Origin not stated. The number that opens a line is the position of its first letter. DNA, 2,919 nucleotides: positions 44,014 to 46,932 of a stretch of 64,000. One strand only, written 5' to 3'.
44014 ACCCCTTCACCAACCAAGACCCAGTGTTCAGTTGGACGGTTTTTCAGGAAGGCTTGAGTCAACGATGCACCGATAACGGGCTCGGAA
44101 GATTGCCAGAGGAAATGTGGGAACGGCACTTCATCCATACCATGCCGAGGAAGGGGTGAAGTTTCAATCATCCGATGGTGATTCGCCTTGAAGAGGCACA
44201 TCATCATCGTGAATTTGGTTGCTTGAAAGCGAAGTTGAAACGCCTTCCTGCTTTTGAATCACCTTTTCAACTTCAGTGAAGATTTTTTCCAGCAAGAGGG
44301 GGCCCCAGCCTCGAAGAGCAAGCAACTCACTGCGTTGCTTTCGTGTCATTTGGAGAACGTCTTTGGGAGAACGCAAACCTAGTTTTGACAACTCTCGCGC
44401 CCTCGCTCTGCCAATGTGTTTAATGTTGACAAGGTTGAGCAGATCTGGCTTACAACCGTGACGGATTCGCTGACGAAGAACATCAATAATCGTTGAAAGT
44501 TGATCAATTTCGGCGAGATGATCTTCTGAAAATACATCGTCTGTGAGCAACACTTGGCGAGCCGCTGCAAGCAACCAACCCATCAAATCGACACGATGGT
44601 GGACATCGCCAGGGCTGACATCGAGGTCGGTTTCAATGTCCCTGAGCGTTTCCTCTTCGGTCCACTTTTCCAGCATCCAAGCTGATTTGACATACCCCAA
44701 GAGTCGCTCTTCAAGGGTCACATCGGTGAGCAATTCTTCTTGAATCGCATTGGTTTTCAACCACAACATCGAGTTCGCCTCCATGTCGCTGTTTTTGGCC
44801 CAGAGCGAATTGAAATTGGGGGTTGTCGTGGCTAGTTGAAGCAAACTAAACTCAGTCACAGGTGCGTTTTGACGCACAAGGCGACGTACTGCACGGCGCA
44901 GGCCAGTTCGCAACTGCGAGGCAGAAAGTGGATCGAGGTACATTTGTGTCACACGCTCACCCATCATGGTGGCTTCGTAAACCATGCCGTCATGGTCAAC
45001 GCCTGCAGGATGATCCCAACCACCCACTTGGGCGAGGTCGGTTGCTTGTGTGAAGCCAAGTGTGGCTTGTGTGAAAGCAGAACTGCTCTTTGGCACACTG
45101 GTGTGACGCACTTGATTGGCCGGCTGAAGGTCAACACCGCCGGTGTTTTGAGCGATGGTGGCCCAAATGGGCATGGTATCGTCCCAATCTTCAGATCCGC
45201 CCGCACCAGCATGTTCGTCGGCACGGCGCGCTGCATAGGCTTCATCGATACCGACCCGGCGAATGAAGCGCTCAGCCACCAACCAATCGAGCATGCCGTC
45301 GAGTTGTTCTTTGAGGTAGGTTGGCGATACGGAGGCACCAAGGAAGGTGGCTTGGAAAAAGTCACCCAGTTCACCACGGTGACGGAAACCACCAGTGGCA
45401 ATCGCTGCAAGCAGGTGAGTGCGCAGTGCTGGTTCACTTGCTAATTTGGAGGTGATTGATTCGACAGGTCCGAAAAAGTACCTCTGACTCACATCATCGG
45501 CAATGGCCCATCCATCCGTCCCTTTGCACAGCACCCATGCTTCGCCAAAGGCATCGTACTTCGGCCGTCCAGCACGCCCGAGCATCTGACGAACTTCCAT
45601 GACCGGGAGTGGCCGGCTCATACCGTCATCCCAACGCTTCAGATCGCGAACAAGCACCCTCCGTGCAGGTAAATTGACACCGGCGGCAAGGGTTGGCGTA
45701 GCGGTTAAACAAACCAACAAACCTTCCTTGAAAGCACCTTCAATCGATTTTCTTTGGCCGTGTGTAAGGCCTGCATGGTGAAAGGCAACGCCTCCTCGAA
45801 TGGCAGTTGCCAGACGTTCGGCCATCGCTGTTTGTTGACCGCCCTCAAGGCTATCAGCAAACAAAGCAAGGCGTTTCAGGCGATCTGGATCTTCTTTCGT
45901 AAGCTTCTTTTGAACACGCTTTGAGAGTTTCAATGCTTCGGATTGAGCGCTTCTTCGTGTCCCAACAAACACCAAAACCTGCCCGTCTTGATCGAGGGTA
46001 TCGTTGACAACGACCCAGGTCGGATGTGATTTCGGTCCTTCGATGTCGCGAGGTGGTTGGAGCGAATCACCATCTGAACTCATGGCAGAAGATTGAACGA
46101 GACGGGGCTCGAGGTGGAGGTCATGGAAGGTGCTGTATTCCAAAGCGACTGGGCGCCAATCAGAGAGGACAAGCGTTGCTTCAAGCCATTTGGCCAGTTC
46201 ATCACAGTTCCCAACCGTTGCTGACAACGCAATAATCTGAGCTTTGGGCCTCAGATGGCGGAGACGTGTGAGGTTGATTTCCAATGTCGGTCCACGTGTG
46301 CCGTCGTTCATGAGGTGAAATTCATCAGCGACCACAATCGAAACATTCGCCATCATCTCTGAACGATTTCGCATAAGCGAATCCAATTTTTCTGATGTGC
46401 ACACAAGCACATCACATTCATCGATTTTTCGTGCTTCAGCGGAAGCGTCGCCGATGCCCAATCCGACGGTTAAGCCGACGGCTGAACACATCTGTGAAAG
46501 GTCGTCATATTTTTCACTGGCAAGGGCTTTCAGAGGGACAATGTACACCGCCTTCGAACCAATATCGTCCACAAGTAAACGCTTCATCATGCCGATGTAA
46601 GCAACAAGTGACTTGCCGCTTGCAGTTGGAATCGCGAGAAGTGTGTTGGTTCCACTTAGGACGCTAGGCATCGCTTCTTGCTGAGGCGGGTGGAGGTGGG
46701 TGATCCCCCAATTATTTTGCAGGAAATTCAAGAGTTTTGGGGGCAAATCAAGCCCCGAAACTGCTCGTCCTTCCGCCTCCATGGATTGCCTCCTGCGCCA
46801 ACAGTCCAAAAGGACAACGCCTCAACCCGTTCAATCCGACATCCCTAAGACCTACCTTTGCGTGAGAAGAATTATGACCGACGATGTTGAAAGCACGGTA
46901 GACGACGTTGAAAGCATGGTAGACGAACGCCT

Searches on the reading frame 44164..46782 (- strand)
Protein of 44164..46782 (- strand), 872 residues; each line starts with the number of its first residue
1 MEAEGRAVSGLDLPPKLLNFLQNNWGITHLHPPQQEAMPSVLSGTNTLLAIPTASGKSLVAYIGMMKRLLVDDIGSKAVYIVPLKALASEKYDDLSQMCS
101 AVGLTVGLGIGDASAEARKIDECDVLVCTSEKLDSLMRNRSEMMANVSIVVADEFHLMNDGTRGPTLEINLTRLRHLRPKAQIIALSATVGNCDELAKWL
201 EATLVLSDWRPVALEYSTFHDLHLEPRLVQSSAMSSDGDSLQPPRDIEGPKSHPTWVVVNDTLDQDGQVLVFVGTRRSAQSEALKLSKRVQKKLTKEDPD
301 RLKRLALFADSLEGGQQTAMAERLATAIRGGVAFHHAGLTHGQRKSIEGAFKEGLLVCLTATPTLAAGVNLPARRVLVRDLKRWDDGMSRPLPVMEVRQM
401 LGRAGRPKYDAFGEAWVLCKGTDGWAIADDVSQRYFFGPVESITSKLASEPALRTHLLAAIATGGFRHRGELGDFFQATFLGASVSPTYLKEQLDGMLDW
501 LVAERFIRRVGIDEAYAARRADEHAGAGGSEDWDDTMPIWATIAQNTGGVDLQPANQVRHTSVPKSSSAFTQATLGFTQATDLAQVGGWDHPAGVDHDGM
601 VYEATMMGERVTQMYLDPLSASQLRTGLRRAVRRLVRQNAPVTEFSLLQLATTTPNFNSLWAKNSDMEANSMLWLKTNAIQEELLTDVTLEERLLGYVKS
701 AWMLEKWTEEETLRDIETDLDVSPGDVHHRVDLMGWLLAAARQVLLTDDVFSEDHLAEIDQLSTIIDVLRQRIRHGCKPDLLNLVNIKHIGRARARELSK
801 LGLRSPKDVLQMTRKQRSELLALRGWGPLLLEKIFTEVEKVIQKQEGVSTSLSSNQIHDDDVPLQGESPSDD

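Call 54: search_protein_families(library=pfam, proteins=[window:44164-46782:-], max_evalue=0.0001)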
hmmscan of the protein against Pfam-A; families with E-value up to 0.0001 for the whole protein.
window:44164-46782:- (872 aa): 4 families
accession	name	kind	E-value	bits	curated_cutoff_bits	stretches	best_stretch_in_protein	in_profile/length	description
PF00270.35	DEAD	-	1.2e-34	119.9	26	1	32-194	2-165/167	DEAD/DEAH box helicase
PF21280.2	Helicase_dom4_arc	-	6.1e-15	55.6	27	1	646-776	2-125/125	Archaeal helicase, domain 4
PF04851.21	ResIII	-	7.3e-10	39.4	22.5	1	29-190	3-162/164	Type III restriction enzyme, res subunit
PF00271.37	Helicase_C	-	1.2e-08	35.6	23.5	1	329-407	39-109/110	Helicase conserved C-terminal domain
